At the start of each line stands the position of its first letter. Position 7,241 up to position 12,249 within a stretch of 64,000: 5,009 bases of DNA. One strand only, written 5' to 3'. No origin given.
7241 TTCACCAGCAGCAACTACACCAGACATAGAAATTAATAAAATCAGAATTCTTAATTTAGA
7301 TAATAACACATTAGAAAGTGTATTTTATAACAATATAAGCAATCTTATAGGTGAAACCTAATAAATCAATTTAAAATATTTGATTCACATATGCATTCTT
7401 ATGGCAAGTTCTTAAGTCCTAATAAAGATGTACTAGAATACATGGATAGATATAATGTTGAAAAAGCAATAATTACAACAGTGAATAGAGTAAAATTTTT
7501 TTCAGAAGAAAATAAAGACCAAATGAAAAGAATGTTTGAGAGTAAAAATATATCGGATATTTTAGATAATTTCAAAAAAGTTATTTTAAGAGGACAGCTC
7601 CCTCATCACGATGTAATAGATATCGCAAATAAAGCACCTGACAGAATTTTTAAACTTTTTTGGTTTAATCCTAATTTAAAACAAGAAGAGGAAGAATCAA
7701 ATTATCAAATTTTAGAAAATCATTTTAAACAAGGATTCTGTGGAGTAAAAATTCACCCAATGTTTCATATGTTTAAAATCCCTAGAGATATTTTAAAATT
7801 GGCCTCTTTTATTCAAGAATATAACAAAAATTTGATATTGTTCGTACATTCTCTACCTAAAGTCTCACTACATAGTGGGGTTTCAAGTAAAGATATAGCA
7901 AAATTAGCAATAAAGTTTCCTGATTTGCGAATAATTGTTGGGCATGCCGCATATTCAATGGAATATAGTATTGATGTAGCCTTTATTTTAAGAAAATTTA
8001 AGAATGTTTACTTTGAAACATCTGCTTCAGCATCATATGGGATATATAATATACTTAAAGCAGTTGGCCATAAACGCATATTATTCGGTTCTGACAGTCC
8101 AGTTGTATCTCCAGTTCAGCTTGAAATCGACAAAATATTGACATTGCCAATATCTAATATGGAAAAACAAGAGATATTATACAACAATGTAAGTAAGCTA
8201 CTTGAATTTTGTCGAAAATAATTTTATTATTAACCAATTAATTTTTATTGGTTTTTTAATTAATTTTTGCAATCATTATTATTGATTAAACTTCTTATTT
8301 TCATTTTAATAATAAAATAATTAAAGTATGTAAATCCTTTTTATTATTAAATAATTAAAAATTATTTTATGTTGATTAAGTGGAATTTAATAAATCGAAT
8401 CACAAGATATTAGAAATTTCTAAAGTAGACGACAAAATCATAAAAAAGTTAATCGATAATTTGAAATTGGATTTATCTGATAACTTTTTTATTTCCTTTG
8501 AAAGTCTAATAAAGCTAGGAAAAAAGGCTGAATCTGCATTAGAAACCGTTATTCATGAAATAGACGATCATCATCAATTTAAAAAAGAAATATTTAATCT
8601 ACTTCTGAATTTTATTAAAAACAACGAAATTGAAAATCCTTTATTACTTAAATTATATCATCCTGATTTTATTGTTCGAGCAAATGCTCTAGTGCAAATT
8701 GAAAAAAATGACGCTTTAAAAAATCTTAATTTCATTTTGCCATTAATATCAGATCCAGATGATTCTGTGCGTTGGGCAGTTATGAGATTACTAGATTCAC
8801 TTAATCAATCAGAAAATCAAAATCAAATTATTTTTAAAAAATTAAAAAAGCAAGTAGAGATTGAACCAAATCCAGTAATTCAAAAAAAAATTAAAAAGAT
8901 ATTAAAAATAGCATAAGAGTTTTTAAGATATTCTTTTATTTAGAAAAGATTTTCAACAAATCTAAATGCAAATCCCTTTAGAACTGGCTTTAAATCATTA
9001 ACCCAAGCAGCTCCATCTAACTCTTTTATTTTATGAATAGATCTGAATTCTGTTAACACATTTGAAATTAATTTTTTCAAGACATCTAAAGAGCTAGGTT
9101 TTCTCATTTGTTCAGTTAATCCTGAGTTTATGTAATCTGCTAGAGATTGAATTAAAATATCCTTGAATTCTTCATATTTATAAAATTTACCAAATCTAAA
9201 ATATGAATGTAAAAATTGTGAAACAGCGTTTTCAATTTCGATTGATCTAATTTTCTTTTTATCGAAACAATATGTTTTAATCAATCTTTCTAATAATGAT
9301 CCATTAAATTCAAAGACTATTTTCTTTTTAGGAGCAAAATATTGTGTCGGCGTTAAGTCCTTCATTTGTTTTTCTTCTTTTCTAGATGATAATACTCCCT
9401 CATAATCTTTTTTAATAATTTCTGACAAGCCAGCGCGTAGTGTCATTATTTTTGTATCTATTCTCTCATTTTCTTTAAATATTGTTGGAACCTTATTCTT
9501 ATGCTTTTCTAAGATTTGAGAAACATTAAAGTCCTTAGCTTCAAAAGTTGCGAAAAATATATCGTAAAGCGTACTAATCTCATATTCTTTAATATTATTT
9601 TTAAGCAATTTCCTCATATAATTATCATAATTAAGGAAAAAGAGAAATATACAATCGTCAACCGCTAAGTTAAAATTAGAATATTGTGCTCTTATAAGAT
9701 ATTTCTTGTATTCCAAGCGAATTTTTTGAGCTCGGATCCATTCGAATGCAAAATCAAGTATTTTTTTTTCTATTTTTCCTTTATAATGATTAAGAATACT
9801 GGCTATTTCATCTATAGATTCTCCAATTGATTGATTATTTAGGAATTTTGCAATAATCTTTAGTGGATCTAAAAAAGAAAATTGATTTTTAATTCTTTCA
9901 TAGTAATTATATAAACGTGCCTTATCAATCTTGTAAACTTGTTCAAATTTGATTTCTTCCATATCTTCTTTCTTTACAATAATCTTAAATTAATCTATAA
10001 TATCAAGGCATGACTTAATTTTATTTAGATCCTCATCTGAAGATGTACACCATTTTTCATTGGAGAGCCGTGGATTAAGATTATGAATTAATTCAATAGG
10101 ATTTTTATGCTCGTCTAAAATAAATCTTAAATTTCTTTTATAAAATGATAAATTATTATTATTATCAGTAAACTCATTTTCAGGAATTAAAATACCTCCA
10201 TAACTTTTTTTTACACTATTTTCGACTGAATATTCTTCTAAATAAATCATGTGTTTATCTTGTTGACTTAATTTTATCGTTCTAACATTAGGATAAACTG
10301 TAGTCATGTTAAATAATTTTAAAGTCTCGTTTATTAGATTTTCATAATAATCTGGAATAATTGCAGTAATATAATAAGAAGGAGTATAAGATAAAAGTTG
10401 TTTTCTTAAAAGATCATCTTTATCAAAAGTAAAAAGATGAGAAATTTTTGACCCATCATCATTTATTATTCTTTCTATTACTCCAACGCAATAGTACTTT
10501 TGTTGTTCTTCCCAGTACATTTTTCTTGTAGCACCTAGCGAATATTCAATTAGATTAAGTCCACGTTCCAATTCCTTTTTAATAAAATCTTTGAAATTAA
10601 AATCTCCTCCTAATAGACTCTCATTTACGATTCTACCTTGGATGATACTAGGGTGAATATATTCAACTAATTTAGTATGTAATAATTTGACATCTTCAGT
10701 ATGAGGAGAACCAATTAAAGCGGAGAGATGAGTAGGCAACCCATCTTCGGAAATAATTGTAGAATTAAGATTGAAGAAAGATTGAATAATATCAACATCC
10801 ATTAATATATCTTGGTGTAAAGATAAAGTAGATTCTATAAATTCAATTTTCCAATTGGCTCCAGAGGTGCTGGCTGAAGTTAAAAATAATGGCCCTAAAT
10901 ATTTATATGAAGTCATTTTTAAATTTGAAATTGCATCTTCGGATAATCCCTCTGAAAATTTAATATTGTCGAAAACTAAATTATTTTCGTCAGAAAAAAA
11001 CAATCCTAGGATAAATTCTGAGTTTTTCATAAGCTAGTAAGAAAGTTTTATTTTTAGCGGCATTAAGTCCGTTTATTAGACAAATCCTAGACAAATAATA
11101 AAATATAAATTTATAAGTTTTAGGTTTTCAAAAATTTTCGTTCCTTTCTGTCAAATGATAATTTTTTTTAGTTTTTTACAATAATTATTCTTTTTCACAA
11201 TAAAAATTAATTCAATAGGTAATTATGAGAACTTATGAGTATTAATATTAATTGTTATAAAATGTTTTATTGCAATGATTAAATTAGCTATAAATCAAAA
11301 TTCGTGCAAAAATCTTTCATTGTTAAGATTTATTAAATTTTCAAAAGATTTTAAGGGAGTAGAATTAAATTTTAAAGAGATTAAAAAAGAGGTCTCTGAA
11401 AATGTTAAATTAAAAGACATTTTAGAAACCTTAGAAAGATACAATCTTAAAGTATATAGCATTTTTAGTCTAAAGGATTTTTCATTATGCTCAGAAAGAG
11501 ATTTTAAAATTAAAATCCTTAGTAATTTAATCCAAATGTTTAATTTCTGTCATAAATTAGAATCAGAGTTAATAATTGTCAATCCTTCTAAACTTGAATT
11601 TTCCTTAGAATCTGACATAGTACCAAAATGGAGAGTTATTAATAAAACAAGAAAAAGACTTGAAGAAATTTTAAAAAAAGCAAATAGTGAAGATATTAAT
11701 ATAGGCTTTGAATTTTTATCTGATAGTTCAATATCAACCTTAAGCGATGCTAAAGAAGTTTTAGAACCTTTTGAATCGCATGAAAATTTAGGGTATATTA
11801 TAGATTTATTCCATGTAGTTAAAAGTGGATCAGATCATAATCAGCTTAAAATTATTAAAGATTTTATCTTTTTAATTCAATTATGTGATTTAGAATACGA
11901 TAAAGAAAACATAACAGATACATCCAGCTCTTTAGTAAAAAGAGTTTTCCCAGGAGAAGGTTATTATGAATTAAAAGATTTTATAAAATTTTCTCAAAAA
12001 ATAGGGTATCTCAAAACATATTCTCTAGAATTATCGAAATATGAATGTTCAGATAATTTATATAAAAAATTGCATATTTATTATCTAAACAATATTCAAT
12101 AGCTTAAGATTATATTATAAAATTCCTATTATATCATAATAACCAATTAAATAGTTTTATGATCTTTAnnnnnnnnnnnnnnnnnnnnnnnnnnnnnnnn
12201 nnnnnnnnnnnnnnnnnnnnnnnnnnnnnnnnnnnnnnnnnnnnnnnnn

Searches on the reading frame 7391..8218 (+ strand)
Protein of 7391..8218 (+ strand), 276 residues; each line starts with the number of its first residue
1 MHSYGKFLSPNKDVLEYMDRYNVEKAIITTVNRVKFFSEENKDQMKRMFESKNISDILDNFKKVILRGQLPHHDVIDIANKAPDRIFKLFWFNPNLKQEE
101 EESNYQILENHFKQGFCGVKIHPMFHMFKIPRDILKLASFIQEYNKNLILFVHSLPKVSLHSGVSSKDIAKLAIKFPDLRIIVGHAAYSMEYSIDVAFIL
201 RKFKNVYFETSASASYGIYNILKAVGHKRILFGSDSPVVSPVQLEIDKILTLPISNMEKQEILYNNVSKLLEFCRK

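Call 32: search_protein_families(library=pfam, proteins=[window:7391-8218:+], max_evalue=0.001)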
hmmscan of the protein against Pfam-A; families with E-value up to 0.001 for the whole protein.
window:7391-8218:+ (276 aa): 1 family
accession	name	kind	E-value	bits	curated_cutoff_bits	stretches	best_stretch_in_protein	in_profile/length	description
PF04909.20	Amidohydro_2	-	4.4e-16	59.9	26.4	1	72-271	66-287/289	Amidohydrolase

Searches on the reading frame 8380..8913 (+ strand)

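Call 32: search_protein_families(library=pfam, proteins=[window:8380-8913:+], max_evalue=0.001)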
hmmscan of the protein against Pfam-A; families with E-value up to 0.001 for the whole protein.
window:8380-8913:+ (178 aa): 2 families
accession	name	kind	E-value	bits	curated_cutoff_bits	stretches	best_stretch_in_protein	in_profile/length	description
PF13646.12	HEAT_2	-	7.2e-05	23.4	27.7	1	87-143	3-60/88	HEAT repeats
PF02985.28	HEAT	-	0.00074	20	23.5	0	116-141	2-27/31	HEAT repeat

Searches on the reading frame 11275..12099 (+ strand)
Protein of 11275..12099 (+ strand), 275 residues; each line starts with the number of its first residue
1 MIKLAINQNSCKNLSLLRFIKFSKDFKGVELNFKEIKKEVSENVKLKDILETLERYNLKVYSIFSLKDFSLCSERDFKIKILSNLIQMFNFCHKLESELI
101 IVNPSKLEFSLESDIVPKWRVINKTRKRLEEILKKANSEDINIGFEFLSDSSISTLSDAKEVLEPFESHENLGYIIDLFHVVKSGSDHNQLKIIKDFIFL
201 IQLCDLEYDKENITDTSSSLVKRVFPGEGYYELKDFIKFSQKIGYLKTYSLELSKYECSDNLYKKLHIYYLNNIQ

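Call 32: search_protein_families(library=pfam, proteins=[window:11275-12099:+], max_evalue=0.001)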
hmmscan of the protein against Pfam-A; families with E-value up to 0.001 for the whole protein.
window:11275-12099:+ (275 aa): 1 family
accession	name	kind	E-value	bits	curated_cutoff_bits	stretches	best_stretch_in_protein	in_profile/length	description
PF01261.30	AP_endonuc_2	-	5.9e-21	75.7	31.1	1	26-255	9-231/249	Xylose isomerase-like TIM barrel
